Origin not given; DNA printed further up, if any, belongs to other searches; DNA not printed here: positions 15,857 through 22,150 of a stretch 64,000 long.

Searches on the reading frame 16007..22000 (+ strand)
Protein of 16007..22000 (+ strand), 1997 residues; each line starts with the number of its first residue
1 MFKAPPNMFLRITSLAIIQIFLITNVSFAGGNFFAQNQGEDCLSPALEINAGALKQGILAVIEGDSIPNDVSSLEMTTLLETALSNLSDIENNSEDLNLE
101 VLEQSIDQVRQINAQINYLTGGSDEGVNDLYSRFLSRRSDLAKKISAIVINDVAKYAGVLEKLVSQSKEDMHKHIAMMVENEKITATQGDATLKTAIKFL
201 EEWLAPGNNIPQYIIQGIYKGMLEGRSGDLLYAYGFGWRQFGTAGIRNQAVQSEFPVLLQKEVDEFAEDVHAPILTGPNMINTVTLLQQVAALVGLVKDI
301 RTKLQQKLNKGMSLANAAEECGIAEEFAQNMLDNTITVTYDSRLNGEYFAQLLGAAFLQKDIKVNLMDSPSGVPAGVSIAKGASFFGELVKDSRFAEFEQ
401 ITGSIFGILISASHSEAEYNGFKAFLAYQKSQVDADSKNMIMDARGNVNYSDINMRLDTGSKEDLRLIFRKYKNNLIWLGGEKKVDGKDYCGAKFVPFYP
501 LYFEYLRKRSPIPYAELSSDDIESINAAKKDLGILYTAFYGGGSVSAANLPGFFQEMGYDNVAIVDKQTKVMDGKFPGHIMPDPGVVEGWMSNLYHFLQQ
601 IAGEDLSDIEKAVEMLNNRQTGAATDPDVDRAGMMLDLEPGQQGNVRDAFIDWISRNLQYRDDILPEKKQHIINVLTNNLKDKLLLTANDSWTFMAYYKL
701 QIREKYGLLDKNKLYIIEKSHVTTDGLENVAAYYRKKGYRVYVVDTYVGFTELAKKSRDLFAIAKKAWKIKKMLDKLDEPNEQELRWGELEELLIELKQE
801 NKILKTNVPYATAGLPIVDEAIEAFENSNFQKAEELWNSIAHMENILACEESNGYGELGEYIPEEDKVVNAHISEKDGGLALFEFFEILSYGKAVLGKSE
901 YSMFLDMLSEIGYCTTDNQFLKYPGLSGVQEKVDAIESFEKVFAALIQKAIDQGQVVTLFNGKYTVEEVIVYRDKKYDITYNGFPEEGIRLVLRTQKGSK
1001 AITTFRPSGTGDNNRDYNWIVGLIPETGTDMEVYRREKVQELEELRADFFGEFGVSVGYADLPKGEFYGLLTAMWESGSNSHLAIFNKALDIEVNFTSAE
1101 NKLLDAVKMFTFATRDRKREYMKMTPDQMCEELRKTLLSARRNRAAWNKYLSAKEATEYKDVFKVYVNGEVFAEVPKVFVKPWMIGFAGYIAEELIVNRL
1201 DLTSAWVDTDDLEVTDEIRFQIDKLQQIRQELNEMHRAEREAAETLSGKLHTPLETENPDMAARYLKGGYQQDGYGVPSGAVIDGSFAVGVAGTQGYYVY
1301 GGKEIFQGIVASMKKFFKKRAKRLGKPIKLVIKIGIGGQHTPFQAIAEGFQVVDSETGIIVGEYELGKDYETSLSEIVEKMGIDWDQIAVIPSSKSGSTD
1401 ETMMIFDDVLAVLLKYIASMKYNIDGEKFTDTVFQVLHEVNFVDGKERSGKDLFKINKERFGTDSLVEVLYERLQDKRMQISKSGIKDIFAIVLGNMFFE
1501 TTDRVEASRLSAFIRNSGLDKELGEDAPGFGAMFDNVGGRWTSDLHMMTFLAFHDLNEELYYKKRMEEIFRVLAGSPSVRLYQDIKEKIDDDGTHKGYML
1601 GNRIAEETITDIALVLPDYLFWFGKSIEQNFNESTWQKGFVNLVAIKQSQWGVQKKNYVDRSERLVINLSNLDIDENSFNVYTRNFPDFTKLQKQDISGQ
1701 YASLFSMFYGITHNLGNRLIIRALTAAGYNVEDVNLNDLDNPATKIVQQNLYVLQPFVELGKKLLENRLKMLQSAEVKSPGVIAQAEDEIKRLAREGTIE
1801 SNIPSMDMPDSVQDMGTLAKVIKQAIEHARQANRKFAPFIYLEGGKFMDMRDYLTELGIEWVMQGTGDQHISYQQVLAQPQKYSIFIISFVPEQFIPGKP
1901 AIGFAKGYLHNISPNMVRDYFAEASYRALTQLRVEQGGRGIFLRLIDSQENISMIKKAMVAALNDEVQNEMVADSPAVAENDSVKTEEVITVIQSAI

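Call 34: search_protein_families(library=pfam, proteins=[window:16007-22000:+], max_evalue=0.0001)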
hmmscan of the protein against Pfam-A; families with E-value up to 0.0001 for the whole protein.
window:16007-22000:+ (1997 aa): 1 family
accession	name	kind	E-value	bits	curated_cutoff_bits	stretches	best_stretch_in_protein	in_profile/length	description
PF02878.22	PGM_PMM_I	-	9.1e-08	32.3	22.5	1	322-427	29-114/138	Phosphoglucomutase/phosphomannomutase, alpha/beta/alpha domain I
